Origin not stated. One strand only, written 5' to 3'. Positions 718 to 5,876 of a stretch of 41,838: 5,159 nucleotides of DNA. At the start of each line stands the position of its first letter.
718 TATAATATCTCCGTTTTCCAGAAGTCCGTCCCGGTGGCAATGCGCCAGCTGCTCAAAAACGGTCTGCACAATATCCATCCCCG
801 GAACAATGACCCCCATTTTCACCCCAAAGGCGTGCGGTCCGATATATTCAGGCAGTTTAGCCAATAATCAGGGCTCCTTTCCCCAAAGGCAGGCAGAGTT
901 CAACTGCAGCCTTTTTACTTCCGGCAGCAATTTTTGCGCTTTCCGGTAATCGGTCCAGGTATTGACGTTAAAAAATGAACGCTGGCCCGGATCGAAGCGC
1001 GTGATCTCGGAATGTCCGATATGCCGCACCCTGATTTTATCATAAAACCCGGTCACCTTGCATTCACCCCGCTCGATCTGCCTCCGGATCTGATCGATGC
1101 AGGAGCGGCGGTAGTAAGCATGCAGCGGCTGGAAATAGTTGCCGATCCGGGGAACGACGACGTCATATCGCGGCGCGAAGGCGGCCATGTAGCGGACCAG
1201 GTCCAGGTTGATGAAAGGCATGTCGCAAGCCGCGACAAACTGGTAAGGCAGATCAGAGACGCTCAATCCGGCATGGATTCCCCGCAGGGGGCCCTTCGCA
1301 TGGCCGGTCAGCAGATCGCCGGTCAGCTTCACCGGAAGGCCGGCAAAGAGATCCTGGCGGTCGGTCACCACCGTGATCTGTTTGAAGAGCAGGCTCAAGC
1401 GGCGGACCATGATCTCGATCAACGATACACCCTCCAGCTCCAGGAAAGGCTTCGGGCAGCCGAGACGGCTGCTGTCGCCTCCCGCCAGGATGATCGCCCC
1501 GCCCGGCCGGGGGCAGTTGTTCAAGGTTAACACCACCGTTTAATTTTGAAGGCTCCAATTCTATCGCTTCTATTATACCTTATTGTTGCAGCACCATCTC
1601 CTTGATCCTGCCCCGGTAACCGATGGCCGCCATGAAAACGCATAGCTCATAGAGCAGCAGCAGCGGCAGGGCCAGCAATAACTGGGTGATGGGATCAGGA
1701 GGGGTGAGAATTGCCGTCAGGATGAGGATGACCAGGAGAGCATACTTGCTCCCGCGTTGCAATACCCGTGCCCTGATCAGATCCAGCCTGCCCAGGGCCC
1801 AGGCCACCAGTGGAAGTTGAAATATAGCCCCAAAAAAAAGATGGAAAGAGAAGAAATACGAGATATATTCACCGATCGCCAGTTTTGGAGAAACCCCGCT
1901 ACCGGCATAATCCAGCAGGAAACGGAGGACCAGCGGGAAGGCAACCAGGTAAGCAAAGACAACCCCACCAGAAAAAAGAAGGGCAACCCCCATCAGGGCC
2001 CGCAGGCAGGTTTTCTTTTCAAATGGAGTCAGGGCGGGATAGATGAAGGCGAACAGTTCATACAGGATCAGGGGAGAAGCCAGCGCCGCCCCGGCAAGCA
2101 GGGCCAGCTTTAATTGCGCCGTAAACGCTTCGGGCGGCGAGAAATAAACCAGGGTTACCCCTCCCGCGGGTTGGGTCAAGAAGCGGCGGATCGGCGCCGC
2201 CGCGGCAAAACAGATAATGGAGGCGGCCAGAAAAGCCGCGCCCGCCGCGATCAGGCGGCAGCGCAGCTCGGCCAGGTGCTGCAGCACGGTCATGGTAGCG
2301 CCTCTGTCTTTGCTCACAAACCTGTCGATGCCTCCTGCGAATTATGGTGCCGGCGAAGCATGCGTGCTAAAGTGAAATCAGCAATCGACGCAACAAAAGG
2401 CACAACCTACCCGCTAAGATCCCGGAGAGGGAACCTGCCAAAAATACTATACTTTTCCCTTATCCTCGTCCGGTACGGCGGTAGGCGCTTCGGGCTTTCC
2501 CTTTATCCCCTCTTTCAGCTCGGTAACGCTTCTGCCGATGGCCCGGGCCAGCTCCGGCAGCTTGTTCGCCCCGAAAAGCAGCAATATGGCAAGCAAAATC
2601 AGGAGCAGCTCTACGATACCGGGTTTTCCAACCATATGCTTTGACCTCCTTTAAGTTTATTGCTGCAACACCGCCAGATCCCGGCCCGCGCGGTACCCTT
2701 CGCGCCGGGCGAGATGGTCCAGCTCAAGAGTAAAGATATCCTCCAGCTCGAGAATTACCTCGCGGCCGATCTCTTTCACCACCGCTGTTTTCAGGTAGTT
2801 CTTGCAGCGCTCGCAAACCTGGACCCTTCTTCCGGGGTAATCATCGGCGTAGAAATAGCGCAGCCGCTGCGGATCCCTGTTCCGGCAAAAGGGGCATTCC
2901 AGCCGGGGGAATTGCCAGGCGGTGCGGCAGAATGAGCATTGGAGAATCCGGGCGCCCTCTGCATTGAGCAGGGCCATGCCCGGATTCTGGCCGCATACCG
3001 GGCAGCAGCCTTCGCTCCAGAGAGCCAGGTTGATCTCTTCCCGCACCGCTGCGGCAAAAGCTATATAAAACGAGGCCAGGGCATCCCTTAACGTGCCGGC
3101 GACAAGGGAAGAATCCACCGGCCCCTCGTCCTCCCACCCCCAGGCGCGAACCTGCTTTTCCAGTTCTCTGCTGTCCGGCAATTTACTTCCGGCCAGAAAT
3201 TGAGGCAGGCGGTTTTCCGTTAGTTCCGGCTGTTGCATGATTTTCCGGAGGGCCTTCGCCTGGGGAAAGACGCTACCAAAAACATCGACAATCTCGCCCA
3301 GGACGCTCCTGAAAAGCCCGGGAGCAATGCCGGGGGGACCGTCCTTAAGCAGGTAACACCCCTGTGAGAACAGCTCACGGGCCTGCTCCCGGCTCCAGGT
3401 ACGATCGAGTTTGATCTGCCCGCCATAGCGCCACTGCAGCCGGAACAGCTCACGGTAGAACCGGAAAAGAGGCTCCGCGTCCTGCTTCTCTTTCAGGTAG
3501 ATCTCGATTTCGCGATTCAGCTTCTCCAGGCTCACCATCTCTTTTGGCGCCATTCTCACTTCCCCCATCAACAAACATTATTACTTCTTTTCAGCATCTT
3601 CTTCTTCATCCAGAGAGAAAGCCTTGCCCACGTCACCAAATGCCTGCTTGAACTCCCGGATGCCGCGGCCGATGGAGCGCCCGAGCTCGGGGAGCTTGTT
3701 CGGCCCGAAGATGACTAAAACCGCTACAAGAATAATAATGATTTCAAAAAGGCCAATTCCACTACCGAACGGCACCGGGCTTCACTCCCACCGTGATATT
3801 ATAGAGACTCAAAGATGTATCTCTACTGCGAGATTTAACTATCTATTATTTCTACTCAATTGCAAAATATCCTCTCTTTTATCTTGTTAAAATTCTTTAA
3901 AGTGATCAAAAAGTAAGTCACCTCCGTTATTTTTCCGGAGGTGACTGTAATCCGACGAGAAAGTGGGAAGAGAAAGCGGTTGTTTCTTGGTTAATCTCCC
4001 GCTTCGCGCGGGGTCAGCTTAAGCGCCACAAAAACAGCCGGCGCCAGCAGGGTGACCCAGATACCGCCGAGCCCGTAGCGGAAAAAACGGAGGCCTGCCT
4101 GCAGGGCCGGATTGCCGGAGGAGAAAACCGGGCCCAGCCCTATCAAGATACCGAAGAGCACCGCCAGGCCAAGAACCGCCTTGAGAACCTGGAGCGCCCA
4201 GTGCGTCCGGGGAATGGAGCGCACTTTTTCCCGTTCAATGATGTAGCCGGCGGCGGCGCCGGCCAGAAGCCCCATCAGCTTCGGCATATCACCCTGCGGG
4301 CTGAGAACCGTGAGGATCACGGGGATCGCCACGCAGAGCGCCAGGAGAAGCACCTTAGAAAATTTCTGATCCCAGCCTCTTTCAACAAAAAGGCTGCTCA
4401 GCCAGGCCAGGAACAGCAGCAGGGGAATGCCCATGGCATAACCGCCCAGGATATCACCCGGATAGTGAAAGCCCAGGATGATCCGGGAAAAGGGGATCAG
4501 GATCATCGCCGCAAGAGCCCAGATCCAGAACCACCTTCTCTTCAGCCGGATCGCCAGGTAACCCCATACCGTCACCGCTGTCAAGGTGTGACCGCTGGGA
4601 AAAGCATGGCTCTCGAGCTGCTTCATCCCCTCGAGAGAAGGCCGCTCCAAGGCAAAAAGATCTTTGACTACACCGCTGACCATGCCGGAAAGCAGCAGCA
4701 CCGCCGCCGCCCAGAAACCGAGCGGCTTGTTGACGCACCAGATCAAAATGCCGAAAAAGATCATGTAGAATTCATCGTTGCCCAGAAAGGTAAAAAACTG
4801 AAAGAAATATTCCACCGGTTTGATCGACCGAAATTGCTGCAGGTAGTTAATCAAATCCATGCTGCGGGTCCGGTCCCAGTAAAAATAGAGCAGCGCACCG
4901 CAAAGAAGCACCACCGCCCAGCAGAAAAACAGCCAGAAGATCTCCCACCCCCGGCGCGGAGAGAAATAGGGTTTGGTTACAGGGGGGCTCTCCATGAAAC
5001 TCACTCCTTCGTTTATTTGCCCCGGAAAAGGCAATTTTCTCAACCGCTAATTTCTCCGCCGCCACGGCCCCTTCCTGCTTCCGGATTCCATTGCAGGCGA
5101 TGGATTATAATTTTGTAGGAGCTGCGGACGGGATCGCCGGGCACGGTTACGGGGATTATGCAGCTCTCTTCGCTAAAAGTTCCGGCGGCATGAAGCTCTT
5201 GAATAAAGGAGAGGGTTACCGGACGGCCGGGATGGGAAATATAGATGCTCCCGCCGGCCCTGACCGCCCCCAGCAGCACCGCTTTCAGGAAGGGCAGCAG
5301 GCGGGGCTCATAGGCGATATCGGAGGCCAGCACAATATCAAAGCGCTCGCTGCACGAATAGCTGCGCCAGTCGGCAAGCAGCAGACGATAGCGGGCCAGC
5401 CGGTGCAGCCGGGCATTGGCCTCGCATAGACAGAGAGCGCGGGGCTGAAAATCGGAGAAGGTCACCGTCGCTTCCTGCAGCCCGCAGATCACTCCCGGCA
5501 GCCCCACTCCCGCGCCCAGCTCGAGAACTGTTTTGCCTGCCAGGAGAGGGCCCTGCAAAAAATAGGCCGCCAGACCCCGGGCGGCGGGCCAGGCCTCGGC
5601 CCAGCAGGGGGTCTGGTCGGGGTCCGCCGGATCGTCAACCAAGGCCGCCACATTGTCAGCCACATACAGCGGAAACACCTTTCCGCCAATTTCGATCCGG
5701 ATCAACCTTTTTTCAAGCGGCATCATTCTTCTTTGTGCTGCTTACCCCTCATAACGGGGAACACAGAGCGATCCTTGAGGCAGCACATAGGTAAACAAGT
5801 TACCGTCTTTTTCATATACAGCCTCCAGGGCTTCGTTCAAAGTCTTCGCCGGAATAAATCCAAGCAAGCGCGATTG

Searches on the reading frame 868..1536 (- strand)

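Call 78: search_protein_families(library=pfam, proteins=[window:868-1536:-], max_evalue=0.0001)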
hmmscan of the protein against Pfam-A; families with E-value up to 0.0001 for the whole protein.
window:868-1536:- (222 aa): 1 family
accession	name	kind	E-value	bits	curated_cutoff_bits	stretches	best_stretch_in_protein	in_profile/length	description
PF12804.13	NTP_transf_3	-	1.2e-31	110.5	27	1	14-158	1-150/160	MobA-like NTP transferase domain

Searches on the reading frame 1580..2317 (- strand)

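Call 78: search_protein_families(library=pfam, proteins=[window:1580-2317:-], max_evalue=0.0001)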
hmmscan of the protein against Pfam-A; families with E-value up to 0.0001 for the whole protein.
window:1580-2317:- (245 aa): 1 family
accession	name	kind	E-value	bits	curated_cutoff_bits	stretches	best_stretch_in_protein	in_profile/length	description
PF00902.23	TatC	-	7.2e-58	196.3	25.1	1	13-218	1-208/208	Sec-independent protein translocase protein (TatC)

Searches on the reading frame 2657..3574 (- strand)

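Call 78: search_protein_families(library=pfam, proteins=[window:2657-3574:-], max_evalue=0.0001)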
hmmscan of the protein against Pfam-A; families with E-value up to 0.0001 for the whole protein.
window:2657-3574:- (305 aa): 1 family
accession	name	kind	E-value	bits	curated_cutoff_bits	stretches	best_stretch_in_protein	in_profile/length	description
PF24859.1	FdhE_central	-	1.7e-07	31.7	27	1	191-224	2-39/39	FdhE, central domain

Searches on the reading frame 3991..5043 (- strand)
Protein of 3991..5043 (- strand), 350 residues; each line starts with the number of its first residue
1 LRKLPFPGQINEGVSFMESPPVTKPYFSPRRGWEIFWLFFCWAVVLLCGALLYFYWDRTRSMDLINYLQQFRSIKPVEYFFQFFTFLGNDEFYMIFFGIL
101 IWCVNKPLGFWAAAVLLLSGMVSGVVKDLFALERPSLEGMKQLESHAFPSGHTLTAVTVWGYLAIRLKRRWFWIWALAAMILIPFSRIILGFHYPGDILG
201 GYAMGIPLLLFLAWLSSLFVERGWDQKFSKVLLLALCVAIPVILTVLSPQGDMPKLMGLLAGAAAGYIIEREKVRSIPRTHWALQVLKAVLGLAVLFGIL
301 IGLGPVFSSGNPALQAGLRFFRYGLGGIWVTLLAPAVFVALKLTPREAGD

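Call 14: search_protein_families(library=ncbifam, proteins=[window:3991-5043:-], max_evalue=0.00001)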
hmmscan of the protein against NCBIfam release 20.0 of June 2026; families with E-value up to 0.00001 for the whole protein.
window:3991-5043:- (350 aa): 1 family
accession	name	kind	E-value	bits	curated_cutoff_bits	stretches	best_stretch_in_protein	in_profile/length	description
NF047884.1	UdeprDiPSep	equivalog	3.1e-09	37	250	1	74-208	38-179/188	undecaprenyl-diphosphatase SepP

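Call 78: search_protein_families(library=pfam, proteins=[window:3991-5043:-], max_evalue=0.0001)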
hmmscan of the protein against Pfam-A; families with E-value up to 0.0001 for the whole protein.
window:3991-5043:- (350 aa): 2 families
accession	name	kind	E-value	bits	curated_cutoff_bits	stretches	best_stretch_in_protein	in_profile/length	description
PF01569.27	PAP2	-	1.2e-15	57.8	27.2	1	110-215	3-124/130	PAP2 superfamily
PF14378.12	PAP2_3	-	1.3e-05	25.6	27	1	131-205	110-184/190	PAP2 superfamily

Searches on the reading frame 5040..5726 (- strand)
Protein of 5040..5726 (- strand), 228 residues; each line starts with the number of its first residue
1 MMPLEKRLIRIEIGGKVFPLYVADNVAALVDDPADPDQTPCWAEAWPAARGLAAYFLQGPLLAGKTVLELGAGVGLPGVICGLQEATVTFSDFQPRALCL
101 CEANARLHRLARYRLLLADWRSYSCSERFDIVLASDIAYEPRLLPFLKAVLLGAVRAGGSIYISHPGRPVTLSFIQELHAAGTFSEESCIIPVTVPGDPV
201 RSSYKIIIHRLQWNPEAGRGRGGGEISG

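Call 14: search_protein_families(library=ncbifam, proteins=[window:5040-5726:-], max_evalue=0.00001)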
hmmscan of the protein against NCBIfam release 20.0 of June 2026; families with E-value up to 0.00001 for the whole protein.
window:5040-5726:- (228 aa): 1 family
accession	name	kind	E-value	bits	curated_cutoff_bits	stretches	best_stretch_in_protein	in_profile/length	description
TIGR03534.1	RF_mod_PrmC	equivalog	3.7e-06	26.6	199.1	1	65-134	90-162/253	peptide chain release factor N(5)-glutamine methyltransferase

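Call 78: search_protein_families(library=pfam, proteins=[window:5040-5726:-], max_evalue=0.0001)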
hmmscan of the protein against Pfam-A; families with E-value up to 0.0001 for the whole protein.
window:5040-5726:- (228 aa): 2 families
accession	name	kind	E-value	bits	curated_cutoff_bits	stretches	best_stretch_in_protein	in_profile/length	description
PF10294.15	Methyltransf_16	-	2.8e-11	43.9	21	1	43-168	19-160/174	Lysine methyltransferase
PF13847.12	Methyltransf_31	-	9.1e-05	22.6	27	0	63-153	3-96/145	Methyltransferase domain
